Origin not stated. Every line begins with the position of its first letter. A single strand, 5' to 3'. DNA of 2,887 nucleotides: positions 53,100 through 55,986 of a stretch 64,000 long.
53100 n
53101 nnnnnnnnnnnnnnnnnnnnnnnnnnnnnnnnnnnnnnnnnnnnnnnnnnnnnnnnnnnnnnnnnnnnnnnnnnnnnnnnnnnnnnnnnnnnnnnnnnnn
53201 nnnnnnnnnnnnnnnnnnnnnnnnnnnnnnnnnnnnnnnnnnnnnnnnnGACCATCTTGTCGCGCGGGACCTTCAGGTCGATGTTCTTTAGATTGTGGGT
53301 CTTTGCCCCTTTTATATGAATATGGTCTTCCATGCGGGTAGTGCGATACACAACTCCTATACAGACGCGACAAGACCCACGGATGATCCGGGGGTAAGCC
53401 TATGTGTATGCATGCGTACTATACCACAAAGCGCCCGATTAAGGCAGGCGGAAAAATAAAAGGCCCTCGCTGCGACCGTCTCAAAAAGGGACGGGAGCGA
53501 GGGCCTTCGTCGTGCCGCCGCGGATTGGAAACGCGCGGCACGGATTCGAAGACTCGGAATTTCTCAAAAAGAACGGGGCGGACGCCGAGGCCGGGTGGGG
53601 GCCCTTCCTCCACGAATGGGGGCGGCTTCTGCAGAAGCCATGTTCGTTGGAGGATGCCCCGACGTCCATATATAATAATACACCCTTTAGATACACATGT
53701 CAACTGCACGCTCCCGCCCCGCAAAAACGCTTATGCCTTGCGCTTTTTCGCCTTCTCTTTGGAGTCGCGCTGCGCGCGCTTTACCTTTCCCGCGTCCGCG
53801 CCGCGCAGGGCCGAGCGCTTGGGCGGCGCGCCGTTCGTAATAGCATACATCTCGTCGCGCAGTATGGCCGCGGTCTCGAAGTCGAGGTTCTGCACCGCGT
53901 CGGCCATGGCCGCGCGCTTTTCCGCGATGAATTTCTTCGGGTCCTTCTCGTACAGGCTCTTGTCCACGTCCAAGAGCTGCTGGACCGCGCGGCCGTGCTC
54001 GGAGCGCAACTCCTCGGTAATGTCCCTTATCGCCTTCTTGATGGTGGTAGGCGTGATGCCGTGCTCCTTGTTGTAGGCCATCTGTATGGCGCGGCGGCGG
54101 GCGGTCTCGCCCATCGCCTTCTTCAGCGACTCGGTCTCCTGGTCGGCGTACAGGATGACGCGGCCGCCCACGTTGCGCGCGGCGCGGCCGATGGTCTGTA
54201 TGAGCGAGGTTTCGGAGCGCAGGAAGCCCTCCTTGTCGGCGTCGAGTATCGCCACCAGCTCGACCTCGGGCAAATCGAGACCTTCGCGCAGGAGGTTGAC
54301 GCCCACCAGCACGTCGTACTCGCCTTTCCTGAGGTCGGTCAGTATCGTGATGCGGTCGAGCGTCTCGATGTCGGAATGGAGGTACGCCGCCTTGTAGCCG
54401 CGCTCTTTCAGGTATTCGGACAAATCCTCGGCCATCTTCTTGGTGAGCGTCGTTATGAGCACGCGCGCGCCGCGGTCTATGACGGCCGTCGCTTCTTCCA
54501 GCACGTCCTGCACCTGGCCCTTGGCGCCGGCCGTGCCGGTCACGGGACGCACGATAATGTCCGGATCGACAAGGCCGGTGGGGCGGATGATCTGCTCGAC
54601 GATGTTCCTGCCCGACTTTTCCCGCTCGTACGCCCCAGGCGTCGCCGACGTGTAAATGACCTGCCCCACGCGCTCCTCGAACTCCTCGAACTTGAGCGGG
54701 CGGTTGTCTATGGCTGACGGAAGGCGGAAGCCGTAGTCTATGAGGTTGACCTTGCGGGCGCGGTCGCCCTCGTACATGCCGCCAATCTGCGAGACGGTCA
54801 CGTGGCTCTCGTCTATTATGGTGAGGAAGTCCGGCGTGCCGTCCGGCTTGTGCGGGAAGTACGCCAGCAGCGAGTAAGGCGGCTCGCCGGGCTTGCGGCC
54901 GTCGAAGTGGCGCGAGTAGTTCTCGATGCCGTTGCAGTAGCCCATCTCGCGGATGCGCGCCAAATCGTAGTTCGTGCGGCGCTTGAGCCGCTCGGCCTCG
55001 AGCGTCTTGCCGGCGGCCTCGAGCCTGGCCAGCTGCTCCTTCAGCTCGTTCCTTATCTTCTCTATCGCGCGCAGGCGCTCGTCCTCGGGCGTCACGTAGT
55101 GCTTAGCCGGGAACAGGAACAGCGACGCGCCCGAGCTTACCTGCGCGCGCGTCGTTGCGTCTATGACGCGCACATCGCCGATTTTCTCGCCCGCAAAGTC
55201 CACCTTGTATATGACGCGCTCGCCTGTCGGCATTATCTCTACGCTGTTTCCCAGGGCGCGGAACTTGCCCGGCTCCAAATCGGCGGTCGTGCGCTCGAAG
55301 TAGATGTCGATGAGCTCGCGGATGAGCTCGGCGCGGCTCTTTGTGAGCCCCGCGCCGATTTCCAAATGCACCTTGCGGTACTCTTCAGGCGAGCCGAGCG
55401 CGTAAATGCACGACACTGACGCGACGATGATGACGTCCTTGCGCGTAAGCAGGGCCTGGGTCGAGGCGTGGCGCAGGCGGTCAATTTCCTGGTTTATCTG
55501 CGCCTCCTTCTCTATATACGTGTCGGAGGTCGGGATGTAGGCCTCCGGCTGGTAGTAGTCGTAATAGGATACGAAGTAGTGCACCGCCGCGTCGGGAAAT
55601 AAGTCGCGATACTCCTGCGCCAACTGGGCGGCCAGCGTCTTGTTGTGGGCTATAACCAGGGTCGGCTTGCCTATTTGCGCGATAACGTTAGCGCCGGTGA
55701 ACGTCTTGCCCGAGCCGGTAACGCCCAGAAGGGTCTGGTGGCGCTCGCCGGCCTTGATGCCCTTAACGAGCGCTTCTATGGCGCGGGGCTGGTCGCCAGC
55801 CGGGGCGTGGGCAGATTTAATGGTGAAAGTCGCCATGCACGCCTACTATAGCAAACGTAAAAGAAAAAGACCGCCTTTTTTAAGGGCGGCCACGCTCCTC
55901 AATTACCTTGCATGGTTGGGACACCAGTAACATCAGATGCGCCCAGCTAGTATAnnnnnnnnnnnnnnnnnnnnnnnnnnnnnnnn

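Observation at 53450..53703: Promoter- and terminator-bracketed ~215-nt unit between uvrB and uvrA: candidate small RNA or attenuator leader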

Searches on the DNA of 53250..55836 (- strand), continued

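Call 71: search_with_rna_model(model_id=R2, sources=[window, L082, L083, L085, L086, L087, L088, L089, L090, L093, L171, L173, L174, L094, L095, L096, L097, L098, L099, L100, L101, L102, L103, L104, L105, L106, L107, L108, L110, L111, L112, L113, L114, L115, L116, L117, L118, L119, L120, L121, L122, L123, L124, L125, L127, L128, L129, L130, L131, L133, L134, L136, L137, L139, L140, L141, L142, L143, L144, L146, L147, L148, L149, L150, L151, L153, L154, L155, L156, L157, L158, L159, L160, L161, L162, L164, L165, L166, L167, L168, L169, L170, L001, L002, L003, L004, L005, L006, L007, L009, L010, L011, L013, L014, L042, L045, L048], max_evalue=5, show_alignments=0)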
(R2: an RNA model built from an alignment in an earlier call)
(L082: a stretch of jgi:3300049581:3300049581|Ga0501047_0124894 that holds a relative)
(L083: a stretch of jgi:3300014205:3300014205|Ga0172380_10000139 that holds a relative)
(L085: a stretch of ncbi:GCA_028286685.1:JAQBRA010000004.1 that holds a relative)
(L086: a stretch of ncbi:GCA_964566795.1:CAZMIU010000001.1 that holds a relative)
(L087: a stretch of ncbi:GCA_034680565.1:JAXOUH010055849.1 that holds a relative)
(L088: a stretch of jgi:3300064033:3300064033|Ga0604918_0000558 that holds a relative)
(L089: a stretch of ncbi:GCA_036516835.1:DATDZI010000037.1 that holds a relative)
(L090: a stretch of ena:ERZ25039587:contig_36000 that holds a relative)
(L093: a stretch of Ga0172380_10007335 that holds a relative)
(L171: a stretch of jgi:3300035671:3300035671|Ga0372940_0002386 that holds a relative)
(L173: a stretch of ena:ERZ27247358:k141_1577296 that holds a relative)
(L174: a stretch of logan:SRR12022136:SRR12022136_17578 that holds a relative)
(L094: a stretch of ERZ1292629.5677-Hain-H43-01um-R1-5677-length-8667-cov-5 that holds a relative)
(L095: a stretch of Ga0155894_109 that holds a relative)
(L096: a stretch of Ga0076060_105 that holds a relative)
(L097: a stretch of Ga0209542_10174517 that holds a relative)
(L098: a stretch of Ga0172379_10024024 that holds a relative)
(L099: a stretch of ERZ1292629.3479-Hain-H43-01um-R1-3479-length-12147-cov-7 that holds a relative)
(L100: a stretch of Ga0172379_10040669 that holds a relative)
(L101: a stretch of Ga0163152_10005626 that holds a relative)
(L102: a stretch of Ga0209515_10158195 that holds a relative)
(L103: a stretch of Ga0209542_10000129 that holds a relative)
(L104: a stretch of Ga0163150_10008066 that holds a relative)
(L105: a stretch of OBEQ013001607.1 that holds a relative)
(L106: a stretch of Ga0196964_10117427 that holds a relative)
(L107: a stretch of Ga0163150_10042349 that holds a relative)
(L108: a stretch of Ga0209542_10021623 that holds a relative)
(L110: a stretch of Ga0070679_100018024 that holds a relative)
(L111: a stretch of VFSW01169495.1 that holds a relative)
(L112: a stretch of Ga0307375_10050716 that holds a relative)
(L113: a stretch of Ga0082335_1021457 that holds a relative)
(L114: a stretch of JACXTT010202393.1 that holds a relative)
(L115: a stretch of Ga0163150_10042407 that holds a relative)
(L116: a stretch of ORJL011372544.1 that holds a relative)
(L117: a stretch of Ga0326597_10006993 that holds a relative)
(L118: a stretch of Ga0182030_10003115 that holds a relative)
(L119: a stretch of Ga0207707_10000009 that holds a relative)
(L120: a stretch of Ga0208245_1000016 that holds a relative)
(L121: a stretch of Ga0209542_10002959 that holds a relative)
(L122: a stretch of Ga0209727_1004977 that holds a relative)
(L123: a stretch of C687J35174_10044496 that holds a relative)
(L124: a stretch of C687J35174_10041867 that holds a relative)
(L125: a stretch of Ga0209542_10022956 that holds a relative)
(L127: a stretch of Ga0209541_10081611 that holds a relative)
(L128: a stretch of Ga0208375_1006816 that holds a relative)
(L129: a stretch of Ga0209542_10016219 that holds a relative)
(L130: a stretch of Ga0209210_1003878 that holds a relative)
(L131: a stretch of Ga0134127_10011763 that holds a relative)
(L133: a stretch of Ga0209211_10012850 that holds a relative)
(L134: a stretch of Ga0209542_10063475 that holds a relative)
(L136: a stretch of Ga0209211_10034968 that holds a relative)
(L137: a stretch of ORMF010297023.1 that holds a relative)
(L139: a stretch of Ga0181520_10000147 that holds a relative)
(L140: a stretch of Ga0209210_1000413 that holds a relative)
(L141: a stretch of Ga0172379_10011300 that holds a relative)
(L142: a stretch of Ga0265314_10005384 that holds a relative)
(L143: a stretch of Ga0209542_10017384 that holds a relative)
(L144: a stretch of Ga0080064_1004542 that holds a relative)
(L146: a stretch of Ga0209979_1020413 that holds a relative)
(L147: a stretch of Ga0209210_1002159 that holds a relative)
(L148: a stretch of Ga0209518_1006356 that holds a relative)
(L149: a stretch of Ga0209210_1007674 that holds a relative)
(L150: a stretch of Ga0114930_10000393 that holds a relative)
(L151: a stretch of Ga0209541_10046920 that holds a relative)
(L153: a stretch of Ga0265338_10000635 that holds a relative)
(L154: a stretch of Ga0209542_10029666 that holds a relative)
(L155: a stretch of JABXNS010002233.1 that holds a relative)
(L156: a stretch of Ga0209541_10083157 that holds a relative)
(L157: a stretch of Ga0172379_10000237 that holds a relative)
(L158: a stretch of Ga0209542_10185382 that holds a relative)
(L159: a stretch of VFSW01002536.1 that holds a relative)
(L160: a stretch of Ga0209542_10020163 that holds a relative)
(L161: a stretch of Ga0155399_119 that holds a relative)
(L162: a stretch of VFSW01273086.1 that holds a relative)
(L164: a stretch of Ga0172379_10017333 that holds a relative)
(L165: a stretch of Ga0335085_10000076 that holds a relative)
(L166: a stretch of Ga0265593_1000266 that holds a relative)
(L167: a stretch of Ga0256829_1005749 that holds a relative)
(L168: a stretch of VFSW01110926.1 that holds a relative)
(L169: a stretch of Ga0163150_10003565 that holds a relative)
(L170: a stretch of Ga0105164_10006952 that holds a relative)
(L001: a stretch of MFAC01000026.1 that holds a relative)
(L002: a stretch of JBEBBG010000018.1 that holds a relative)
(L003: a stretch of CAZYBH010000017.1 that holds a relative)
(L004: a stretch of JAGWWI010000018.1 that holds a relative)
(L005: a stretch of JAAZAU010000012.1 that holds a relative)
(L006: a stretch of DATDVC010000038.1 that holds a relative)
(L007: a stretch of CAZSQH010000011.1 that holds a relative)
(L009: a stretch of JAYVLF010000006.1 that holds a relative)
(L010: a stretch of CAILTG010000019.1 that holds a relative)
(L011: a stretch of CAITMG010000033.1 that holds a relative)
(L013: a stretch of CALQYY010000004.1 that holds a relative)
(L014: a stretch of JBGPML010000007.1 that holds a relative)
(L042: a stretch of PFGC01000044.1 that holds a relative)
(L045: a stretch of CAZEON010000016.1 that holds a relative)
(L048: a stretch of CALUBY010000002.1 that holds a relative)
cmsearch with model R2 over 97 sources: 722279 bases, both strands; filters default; matches with E-value up to 5: 17.
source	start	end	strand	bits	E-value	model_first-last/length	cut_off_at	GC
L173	5806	5890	+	66.5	6.4e-14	1-90/90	no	0.71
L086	7986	8064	+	66.1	8.3e-14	1-90/90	no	0.57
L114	1283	1394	+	62.3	7.5e-13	1-90/90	no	0.57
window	53568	53670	-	61.7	1.1e-12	1-90/90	no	0.66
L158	1036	1116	+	53.8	1.1e-10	1-90/90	no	0.73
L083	6158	6248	+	41.1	2e-07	1-90/90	no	0.59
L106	540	626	+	38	1.2e-06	1-90/90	no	0.54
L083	6149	6239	-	29.3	0.00019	1-90/90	no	0.58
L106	531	617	-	26.1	0.0013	1-90/90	no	0.55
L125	333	418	+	25.3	0.002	1-90/90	no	0.6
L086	7977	8055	-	23.5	0.0059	1-90/90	no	0.57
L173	5797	5881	-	21.9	0.015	1-90/90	no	0.67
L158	1027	1107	-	19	0.085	1-90/90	no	0.72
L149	1596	1673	-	16.1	0.45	1-90/90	no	0.55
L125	333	409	-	15.8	0.54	1-90/90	no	0.58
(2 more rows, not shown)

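Call 82: search_with_rna_model(model_id=R1, sources=[window, L086, L173, L093, L088, L087, L089, L085], max_evalue=0.001, make_alignment=true)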
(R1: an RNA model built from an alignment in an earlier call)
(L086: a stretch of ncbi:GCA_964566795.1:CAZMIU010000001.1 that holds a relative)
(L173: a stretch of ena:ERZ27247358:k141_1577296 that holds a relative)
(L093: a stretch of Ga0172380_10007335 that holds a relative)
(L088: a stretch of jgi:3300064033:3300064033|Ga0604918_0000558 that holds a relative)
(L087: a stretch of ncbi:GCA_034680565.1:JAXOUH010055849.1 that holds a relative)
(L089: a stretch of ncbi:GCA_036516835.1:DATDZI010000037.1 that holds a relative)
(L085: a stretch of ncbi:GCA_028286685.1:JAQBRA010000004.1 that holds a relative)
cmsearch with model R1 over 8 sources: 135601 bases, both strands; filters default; matches with E-value up to 0.001: 7.
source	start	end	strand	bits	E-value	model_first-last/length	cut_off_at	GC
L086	7988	8165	+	183.3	9.2e-42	1-184/184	no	0.57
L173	5808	5975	+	171.4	5.7e-39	1-184/184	no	0.64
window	53453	53668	-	154.4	6e-35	1-184/184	no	0.62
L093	6234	6397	+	57.2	5.2e-12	1-184/184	no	0.62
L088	7336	7482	+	45.6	2.8e-09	1-184/184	no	0.59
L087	7172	7341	+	44.2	6e-09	1-184/184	no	0.58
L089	7201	7393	+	24.1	0.00032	1-184/184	no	0.59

Alignment A9: 7 matches aligned to the model, 315 columns, each read 5' to 3' on its own strand. Consensus structure (alignment columns), stored with it:
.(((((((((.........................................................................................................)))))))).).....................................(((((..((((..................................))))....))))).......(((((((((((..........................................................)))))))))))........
